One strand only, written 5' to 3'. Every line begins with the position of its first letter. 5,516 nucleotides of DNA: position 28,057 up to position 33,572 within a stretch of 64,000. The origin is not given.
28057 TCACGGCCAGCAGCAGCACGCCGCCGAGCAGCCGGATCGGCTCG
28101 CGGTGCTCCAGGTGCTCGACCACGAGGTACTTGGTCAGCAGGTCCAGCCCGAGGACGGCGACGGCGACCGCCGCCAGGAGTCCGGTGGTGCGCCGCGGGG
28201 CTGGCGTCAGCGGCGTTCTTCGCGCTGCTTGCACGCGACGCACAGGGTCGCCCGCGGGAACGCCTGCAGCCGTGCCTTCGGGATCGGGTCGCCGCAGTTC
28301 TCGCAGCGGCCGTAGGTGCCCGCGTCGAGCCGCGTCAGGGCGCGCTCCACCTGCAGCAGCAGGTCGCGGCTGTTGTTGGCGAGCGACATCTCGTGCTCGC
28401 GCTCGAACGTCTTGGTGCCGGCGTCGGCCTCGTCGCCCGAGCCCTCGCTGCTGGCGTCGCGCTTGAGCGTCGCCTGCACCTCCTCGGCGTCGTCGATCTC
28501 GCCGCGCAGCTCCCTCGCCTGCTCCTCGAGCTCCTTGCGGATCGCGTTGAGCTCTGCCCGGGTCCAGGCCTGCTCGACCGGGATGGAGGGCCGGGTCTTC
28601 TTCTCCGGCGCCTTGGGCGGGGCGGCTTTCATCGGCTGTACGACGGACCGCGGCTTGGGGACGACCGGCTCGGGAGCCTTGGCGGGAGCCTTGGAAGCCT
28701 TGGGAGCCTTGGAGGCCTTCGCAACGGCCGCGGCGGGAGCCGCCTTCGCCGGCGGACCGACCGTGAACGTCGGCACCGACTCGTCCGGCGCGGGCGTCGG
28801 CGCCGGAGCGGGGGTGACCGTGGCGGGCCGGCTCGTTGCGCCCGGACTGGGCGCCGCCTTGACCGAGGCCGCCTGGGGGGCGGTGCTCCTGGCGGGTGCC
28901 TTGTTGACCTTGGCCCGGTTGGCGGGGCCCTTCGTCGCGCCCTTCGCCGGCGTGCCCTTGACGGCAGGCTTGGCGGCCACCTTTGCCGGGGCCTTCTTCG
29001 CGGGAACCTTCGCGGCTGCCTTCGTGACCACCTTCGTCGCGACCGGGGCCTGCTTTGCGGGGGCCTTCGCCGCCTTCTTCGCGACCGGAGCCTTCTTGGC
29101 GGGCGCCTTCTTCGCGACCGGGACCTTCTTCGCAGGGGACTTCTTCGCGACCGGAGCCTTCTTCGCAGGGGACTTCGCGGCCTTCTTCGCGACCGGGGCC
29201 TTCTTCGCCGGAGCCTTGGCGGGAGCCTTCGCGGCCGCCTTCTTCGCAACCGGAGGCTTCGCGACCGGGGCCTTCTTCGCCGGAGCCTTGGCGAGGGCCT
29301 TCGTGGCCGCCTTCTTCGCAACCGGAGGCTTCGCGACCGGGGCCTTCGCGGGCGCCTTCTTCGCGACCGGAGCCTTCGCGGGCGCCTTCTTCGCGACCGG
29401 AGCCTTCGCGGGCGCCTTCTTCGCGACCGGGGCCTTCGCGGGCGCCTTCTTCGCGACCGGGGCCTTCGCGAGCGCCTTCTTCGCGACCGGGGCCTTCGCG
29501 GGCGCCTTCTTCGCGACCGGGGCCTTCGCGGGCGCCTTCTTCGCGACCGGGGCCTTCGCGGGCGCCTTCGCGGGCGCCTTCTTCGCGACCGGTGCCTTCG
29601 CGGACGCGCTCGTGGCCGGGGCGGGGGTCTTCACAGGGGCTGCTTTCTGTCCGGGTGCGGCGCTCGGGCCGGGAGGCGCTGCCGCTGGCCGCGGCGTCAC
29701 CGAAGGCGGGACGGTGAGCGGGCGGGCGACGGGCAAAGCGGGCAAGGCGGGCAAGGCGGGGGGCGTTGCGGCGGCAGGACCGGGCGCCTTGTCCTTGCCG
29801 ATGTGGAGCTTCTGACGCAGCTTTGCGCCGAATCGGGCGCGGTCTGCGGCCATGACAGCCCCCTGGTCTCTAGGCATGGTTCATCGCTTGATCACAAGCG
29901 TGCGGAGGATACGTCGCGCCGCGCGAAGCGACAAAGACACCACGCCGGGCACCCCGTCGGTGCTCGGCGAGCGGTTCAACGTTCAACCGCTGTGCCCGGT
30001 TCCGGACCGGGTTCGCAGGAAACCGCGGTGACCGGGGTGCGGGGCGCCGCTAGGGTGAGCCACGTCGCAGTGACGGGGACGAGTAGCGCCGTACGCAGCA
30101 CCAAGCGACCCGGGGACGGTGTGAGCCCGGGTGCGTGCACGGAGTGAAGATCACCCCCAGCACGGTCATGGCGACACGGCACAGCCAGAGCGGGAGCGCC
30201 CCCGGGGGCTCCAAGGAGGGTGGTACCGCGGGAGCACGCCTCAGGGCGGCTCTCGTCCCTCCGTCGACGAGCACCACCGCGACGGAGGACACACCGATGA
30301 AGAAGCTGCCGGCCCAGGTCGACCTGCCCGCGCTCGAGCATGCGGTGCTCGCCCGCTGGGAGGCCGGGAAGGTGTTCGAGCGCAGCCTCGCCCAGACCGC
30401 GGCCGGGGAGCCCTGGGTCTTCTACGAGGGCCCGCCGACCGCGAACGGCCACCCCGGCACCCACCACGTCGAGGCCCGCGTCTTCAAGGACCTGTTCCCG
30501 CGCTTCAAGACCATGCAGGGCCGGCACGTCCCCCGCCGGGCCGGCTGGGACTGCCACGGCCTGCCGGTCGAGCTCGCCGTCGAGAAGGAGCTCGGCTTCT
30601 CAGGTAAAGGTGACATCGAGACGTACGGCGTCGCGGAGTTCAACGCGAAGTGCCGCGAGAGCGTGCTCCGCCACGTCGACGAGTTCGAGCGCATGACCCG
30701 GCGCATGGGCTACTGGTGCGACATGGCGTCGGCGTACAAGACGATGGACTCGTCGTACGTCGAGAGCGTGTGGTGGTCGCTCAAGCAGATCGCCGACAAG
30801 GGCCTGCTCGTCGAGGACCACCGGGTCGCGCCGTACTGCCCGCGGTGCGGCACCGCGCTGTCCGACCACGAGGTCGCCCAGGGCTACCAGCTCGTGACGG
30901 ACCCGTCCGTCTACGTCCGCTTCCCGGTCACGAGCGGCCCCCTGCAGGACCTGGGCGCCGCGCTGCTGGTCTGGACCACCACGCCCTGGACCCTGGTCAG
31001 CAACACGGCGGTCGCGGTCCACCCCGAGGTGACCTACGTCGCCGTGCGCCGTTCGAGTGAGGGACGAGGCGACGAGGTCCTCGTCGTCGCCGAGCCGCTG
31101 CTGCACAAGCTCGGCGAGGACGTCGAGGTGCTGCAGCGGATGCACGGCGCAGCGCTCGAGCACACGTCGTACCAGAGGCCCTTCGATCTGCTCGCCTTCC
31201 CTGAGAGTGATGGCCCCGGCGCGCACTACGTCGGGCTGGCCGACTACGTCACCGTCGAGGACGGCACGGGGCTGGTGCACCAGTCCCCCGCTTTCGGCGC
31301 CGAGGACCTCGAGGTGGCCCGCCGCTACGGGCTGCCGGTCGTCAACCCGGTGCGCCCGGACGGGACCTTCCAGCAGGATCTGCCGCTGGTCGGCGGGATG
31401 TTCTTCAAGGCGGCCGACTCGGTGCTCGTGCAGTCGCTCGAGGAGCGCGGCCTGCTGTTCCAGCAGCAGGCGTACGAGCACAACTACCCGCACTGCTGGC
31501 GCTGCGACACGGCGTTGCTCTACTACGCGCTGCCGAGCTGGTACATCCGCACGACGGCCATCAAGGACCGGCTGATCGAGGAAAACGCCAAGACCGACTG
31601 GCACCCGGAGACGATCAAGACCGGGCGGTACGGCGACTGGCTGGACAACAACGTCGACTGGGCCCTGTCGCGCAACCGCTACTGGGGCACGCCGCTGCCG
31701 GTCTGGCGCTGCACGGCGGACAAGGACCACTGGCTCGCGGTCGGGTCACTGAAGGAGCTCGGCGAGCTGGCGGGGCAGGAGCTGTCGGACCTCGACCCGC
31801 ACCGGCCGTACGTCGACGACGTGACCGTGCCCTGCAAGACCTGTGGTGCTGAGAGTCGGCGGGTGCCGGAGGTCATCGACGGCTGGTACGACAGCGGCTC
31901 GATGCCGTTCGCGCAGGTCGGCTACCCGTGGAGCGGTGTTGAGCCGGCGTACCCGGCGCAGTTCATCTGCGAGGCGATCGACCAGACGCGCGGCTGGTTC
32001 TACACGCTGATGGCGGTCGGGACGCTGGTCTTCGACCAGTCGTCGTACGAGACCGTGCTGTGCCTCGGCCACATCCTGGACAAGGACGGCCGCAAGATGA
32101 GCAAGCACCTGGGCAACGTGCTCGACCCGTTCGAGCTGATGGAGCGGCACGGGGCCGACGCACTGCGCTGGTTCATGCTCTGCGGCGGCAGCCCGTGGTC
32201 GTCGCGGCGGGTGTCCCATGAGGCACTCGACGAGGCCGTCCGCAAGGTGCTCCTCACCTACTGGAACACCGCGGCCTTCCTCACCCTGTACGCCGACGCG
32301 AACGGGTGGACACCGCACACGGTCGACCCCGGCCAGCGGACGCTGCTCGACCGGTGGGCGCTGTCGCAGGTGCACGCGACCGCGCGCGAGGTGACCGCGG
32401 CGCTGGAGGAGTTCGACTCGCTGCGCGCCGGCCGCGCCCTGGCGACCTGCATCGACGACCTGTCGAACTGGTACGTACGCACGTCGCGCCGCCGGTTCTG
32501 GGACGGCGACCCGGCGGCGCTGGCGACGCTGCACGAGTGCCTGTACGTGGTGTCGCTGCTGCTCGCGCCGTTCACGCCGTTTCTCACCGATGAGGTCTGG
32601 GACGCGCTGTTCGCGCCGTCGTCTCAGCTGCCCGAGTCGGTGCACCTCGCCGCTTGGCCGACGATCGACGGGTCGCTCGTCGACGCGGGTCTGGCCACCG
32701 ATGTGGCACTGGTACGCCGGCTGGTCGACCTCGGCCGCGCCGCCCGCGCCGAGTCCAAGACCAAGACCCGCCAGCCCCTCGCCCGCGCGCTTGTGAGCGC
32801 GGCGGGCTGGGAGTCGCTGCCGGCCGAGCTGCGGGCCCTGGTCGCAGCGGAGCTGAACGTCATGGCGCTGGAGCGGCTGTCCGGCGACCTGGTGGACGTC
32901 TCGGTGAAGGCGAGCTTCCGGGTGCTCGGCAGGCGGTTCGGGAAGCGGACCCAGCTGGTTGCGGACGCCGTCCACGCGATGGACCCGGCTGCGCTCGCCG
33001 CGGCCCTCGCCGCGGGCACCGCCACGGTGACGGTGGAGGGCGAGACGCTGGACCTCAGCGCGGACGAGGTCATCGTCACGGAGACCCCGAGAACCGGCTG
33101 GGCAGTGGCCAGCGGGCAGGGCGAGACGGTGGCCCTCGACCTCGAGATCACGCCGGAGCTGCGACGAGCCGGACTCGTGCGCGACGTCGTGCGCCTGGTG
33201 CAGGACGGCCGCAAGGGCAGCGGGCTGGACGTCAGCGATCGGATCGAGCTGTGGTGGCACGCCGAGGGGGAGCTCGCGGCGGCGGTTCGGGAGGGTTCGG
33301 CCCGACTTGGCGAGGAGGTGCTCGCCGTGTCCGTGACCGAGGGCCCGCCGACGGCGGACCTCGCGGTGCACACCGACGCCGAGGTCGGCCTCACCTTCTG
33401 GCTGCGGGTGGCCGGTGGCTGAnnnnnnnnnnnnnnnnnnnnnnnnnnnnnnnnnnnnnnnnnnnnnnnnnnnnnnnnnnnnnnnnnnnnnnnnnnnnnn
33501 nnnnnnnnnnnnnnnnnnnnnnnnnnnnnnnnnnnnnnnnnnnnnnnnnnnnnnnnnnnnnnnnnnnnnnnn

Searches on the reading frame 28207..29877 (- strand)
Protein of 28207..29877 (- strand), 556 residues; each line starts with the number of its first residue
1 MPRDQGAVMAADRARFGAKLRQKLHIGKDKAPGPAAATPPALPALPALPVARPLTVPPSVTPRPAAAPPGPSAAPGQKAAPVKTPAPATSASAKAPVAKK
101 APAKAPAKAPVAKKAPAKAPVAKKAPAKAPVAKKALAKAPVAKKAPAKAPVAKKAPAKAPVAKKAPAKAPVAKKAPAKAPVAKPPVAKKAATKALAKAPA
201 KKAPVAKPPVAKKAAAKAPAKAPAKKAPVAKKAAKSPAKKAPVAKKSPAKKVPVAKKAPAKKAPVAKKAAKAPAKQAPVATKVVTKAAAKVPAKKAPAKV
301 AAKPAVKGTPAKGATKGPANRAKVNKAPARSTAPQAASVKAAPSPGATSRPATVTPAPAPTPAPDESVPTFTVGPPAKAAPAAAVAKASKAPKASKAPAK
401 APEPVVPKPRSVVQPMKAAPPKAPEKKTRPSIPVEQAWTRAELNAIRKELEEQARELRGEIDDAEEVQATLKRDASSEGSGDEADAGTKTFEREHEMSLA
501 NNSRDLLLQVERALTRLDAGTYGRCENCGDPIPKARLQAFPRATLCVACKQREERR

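Call 3: search_protein_families(library=pfam, proteins=[window:28207-29877:-], max_evalue=1)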
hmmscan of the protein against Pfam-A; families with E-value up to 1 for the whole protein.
window:28207-29877:- (556 aa): 2 families
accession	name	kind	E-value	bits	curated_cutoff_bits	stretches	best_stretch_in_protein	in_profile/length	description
PF01258.23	zf-dskA_traR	-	2.2e-14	53.6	24.9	1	520-555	1-36/36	Prokaryotic dksA/traR C4-type zinc finger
PF07382.16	HC2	-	0.00033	21.3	40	1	91-217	13-143/194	Histone H1-like nucleoprotein HC2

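Call 4: search_protein_families(library=ncbifam, proteins=[window:28207-29877:-], max_evalue=1)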
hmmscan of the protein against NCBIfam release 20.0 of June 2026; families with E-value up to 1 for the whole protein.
window:28207-29877:- (556 aa): 7 families
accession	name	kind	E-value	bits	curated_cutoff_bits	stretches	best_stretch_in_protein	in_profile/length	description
TIGR02890.1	bacill_yteA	subfamily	3.7e-23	82.4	134.4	1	443-554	3-118/159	regulatory protein, yteA family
TIGR02420.1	dksA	equivalog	2.5e-17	63.3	115.5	1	442-552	5-110/110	RNA polymerase-binding protein DksA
NF033459.1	DksA_like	equivalog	3.1e-17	62.9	105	1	442-555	2-111/113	RNA polymerase-binding protein DksA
TIGR02419.1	C4_traR_proteo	subfamily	1.6e-11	44.6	59.7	1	503-554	13-64/64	phage/conjugal plasmid C-4 type zinc finger protein, TraR family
NF008045.0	PRK10778.1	equivalog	3e-09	37.3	289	1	433-554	27-143/151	RNA polymerase-binding protein DksA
NF010268.0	PRK13715.1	equivalog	4.4e-08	33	108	1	524-555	36-67/73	conjugal transfer protein TraR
NF008243.0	PRK11019.1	equivalog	1.6e-07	31.6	96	1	510-555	23-69/88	DksA/TraR family C4-type zinc finger protein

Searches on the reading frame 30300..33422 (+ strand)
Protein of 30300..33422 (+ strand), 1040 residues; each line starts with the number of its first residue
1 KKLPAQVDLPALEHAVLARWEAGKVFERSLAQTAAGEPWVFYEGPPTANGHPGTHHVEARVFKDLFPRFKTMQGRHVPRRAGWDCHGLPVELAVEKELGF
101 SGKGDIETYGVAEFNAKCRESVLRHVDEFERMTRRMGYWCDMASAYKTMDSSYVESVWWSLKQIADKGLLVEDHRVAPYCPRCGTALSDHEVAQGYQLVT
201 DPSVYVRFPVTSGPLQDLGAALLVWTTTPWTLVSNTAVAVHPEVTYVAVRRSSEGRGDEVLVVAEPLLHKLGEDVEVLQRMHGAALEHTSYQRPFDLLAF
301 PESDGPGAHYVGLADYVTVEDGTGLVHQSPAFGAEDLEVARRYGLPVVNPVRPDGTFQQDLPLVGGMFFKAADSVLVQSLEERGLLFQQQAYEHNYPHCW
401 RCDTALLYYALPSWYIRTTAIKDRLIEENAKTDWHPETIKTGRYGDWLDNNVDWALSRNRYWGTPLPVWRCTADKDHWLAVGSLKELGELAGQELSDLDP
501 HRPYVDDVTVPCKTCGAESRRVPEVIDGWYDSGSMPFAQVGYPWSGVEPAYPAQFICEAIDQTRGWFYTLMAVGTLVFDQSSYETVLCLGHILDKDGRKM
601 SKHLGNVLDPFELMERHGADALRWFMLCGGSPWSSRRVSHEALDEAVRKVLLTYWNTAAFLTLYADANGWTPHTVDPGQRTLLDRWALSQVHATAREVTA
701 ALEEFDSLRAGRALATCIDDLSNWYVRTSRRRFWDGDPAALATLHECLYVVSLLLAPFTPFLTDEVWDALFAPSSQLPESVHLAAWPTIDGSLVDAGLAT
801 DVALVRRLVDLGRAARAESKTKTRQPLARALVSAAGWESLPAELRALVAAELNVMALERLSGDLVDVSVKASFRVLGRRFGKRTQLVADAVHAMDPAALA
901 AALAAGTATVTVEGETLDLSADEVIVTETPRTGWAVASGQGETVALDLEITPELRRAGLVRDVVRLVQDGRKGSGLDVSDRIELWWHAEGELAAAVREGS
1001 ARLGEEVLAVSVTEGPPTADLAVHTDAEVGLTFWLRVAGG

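Call 89: search_protein_families(library=ncbifam, proteins=[window:30300-33422:+], max_evalue=1e-10)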
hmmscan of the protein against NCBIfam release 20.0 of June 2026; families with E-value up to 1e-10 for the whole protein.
window:30300-33422:+ (1040 aa): 13 families
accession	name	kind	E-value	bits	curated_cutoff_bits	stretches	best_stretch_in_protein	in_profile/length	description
TIGR00392.1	ileS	equivalog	3.4e-265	882.4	621.4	1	3-834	2-851/861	isoleucine--tRNA ligase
NF000258.1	MupB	exception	2.5e-227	757.2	1900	1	13-1006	9-999/1033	mupirocin-resistant isoleucine--tRNA ligase MupB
NF000257.1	MupA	exception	6.1e-223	742.6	1900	1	15-1007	11-994/1024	mupirocin-resistant isoleucine--tRNA ligase MupA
TIGR00422.1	valS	equivalog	1.1e-109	367.8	612.1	2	315-834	260-759/863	valine--tRNA ligase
NF009687.0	PRK13208.1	equivalog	1.1e-108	364.4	738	2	316-858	260-787/801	valine--tRNA ligase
NF004349.1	PRK05729.1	equivalog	1.4e-98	331.3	704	2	315-833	254-742/860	valine--tRNA ligase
NF040702.1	ileS_w_GNAT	exception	1e-88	298.2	1999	2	314-772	498-958/1100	isoleucine--tRNA ligase, N-acetyltransferase domain-containing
NF011492.0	PRK14900.1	equivalog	1.7e-72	244.8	1783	2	316-861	271-794/1044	valine--tRNA ligase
NF000540.1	alt_ValS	exception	3.4e-53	180.8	900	1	365-835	338-803/827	valine--tRNA ligase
NF008957.0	PRK12300.1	subfamily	2.8e-41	141.4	677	2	10-332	7-317/946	leucine--tRNA ligase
TIGR00395.1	leuS_arch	equivalog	4.3e-37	127.6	648.5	2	590-838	612-836/938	leucine--tRNA ligase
TIGR00396.1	leuS_bact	equivalog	1.1e-31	109.8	548.4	0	598-793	604-777/843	leucine--tRNA ligase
TIGR00398.1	metG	equivalog_domain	5.8e-17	61.6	336.35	0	584-770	313-501/530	methionine--tRNA ligase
